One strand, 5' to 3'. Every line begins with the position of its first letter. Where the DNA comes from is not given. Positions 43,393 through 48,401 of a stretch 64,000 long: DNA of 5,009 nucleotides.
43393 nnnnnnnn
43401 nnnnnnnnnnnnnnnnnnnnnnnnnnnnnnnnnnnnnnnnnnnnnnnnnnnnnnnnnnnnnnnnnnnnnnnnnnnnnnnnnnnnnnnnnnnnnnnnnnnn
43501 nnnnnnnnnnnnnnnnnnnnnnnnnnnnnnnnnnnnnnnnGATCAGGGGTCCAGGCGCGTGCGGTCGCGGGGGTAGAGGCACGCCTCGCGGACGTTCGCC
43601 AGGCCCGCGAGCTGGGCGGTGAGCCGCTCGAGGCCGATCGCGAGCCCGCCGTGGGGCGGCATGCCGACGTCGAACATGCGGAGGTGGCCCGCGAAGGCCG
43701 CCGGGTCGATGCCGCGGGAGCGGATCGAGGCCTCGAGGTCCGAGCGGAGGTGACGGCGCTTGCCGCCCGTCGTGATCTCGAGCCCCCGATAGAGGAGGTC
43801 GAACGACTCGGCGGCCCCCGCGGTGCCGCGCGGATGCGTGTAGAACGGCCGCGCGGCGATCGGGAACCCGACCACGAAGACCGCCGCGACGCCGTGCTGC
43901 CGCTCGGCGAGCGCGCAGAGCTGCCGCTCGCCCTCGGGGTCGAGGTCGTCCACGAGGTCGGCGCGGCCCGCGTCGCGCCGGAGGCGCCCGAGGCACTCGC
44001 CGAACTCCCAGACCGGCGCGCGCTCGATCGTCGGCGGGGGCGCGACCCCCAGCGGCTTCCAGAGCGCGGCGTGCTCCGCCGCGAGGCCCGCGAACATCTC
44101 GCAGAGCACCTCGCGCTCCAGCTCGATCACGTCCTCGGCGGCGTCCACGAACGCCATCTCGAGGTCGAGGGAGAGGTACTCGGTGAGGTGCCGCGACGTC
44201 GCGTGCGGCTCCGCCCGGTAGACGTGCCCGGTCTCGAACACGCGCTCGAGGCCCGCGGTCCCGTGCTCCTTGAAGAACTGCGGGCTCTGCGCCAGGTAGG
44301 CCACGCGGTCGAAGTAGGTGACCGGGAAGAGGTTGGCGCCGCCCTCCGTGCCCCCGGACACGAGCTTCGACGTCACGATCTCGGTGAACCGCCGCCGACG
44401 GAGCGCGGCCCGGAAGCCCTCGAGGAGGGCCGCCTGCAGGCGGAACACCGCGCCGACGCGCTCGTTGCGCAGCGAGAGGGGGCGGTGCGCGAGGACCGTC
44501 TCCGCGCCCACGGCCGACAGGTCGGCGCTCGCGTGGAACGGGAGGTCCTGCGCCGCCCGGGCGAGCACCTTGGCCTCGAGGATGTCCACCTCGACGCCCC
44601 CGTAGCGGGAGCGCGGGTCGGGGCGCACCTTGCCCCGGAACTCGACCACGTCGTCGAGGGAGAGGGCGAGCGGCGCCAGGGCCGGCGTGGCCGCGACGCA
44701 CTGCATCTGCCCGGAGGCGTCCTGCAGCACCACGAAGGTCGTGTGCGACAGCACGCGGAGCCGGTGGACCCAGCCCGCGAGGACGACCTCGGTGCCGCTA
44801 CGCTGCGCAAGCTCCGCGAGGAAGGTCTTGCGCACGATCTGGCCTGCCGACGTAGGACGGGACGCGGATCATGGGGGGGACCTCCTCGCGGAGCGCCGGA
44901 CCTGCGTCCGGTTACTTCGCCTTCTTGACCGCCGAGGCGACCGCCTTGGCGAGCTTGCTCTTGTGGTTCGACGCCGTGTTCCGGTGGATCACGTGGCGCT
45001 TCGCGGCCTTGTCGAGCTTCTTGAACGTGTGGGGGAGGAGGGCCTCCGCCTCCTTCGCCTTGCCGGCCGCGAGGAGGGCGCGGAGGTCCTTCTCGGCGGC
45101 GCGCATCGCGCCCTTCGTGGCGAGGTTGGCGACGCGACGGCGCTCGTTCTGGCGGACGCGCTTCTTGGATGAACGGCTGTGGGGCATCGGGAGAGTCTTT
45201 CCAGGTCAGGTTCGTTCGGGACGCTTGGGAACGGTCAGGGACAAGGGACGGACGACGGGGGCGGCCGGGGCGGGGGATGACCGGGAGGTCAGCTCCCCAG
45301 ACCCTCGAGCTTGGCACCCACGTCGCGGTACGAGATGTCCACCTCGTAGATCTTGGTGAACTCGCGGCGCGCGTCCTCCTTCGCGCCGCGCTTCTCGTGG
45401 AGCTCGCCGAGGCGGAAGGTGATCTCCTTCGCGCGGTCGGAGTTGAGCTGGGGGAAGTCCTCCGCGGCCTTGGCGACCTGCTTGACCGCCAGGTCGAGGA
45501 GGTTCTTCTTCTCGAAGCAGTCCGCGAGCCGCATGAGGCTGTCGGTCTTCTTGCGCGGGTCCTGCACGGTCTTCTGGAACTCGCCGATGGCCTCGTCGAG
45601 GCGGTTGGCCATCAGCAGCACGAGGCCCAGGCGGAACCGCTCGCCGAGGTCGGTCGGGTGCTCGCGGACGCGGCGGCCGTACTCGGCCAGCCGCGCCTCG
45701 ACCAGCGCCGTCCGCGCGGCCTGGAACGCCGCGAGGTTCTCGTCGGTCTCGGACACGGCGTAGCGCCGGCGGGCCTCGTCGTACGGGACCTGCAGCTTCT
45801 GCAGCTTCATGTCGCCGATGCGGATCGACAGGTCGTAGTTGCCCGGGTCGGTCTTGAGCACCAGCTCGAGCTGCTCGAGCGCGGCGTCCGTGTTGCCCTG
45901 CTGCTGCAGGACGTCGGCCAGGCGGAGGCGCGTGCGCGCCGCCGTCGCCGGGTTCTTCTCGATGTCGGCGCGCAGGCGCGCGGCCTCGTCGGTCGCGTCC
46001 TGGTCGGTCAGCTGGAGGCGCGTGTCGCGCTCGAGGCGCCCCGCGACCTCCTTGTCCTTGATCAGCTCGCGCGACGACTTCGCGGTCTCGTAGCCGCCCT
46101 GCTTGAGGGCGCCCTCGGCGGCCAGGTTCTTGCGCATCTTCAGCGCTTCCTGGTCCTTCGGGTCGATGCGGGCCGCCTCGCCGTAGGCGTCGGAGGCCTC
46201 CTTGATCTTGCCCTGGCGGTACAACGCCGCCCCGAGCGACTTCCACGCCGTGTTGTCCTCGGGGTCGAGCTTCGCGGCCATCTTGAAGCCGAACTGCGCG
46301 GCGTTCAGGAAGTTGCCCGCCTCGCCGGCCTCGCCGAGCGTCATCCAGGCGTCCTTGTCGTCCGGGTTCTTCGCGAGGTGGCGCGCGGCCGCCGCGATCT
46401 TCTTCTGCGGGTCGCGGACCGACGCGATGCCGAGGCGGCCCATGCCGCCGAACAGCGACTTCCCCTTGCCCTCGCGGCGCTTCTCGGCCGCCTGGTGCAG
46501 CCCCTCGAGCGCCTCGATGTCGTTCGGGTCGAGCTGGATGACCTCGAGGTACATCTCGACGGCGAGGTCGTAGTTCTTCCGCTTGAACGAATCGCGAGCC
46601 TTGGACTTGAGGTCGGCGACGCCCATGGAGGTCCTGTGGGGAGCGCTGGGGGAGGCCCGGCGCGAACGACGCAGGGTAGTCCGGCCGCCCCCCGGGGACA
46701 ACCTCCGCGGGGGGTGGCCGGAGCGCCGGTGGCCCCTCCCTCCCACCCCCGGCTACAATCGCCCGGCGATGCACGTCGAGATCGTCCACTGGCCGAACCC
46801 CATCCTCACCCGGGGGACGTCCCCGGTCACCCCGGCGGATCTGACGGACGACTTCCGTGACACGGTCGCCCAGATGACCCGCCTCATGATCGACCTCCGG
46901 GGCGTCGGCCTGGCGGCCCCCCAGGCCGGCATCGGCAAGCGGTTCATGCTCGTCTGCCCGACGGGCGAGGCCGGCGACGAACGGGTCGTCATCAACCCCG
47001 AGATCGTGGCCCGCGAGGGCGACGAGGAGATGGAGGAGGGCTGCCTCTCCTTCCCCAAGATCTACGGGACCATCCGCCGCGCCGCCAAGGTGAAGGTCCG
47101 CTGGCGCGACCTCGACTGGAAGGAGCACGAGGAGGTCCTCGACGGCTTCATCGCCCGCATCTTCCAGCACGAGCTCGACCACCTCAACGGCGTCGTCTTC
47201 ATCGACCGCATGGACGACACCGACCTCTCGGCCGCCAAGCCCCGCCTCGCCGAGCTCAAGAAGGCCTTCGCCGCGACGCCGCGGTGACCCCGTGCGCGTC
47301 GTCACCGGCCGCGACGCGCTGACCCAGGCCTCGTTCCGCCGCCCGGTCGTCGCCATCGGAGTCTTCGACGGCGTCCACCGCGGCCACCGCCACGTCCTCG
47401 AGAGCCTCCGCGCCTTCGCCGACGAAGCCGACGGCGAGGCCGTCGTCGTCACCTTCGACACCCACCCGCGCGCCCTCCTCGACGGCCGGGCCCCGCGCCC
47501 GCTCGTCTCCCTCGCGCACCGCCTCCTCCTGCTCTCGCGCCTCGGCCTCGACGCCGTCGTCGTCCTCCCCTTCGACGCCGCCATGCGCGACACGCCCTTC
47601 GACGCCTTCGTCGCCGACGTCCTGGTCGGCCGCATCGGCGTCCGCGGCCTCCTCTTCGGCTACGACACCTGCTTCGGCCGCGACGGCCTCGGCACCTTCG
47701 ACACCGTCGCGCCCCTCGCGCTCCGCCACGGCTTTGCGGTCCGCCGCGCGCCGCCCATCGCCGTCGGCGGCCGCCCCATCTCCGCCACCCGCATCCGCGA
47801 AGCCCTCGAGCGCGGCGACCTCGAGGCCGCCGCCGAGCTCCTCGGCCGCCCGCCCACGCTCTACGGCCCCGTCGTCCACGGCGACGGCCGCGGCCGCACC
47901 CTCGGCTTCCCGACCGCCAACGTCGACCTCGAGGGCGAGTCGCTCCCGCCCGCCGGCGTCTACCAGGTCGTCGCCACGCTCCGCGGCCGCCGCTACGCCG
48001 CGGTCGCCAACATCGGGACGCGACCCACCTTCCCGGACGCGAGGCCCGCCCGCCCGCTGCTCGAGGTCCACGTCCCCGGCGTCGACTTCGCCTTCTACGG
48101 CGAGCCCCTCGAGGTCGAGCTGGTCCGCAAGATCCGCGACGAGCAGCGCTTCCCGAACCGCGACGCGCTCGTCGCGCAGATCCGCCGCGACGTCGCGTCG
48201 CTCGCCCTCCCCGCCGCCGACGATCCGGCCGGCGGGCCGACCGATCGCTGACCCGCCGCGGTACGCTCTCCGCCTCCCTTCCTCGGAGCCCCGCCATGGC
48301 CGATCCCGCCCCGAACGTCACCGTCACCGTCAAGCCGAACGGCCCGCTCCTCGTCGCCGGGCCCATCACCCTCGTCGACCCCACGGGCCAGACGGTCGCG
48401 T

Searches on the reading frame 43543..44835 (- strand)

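Call 60: search_protein_families(library=pfam, proteins=[window:43543-44835:-], max_evalue=0.001)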
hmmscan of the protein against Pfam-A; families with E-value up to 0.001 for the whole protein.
window:43543-44835:- (430 aa): 2 families
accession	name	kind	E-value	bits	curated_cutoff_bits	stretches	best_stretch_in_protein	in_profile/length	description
PF00152.25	tRNA-synt_2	-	3.6e-65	220.5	25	1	112-424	3-307/308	tRNA synthetases class II (D, K and N)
PF01336.31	tRNA_anti-codon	-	2.1e-09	37.6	27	1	17-91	1-75/75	OB-fold nucleic acid binding domain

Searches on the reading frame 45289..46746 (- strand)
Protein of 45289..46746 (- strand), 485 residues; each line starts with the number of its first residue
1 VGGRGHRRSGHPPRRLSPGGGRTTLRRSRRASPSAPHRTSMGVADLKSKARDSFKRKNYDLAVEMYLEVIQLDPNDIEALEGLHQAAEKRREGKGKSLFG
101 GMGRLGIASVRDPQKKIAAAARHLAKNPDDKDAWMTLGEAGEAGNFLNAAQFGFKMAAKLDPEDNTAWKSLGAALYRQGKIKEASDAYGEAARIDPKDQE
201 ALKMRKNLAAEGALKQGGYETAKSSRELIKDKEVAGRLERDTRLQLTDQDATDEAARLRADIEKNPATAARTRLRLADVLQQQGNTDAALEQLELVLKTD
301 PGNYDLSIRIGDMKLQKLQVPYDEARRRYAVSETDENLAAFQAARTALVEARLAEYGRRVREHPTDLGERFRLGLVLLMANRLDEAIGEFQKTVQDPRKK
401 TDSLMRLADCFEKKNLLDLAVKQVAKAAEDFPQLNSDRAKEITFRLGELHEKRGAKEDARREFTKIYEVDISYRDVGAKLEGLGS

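Call 60: search_protein_families(library=pfam, proteins=[window:45289-46746:-], max_evalue=0.001)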
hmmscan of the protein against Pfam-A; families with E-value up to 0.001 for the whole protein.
window:45289-46746:- (485 aa): 19 families
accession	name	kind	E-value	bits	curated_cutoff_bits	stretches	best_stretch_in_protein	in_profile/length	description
PF07719.23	TPR_2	-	2.6e-24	83.7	27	1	167-198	3-34/34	Tetratricopeptide repeat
PF00515.34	TPR_1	-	7.9e-22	76.6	27.8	1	167-198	3-34/34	Tetratricopeptide repeat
PF13428.12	TPR_14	-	9.6e-20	69.5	23.5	2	167-204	3-40/44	Tetratricopeptide repeat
PF13432.12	TPR_16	-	5.1e-17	62.4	32.7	1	157-198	23-64/65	Tetratricopeptide repeat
PF13414.12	TPR_11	-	7.6e-15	54.8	26.8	1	54-86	5-37/42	TPR repeat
PF13174.12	TPR_6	-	1.3e-12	47.9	26.3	0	273-302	3-32/33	Tetratricopeptide repeat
PF13181.12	TPR_8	-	2.1e-12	46.6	25.7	0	270-302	1-33/34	Tetratricopeptide repeat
PF14559.12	TPR_19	-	2.5e-12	47.4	25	1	248-302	3-57/68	Tetratricopeptide repeat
PF23914.1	TPR_CcmH_CycH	-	5.6e-12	46.2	42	1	123-225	42-143/158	Cytochrome c-type biogenesis protein H TPR domain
PF13424.12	TPR_12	-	1.4e-11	44.9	30.1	0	269-297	44-72/77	Tetratricopeptide repeat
PF13431.12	TPR_17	-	1.5e-10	40.9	24.4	0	66-81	2-17/34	Tetratricopeptide repeat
PF14561.12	TPR_20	-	7.1e-09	36.3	25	1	250-303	3-55/90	Tetratricopeptide repeat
PF13371.12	TPR_9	-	1e-07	32.3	35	0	156-208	20-72/73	Tetratricopeptide repeat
PF13374.12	TPR_10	-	5.2e-06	26.8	27.5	0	270-298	2-30/42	Tetratricopeptide repeat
PF25064.1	ARM_TT21_5th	-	2.5e-05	25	27.8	0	276-309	7-40/117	TT21 fifth ARM repeats domain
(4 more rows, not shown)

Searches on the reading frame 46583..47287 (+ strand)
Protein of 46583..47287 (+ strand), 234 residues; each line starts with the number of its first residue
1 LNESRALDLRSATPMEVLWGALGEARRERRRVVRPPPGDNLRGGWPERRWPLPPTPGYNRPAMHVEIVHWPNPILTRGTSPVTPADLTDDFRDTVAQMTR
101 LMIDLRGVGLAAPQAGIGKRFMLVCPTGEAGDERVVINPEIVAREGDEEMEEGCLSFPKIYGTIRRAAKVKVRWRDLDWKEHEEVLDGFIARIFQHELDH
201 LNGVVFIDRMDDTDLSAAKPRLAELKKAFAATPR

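Call 60: search_protein_families(library=pfam, proteins=[window:46583-47287:+], max_evalue=0.001)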
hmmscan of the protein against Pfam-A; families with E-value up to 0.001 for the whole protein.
window:46583-47287:+ (234 aa): 1 family
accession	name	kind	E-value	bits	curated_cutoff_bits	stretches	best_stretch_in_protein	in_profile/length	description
PF01327.26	Pep_deformylase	-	4.8e-46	156.6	22.8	1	66-213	3-153/156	Polypeptide deformylase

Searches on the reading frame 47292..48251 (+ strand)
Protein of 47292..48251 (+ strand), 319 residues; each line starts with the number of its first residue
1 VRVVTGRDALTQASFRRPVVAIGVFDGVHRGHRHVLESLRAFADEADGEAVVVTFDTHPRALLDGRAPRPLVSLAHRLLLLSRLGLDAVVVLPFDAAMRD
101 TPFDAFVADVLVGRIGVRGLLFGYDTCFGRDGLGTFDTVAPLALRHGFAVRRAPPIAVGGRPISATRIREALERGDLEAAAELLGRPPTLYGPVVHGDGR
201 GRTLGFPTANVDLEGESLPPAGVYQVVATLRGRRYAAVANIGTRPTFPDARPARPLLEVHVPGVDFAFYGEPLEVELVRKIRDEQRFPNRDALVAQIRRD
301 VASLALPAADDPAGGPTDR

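Call 60: search_protein_families(library=pfam, proteins=[window:47292-48251:+], max_evalue=0.001)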
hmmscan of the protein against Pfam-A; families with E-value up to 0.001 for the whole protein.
window:47292-48251:+ (319 aa): 3 families
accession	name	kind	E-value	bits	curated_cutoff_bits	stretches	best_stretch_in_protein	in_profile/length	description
PF06574.18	FAD_syn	-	1.1e-36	126.5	27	1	15-167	5-158/158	FAD synthetase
PF01687.23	Flavokinase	-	1.7e-35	122.4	19.6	1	184-303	1-119/124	Riboflavin kinase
PF01467.32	CTP_transf_like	-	2.8e-06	28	21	1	21-95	2-69/133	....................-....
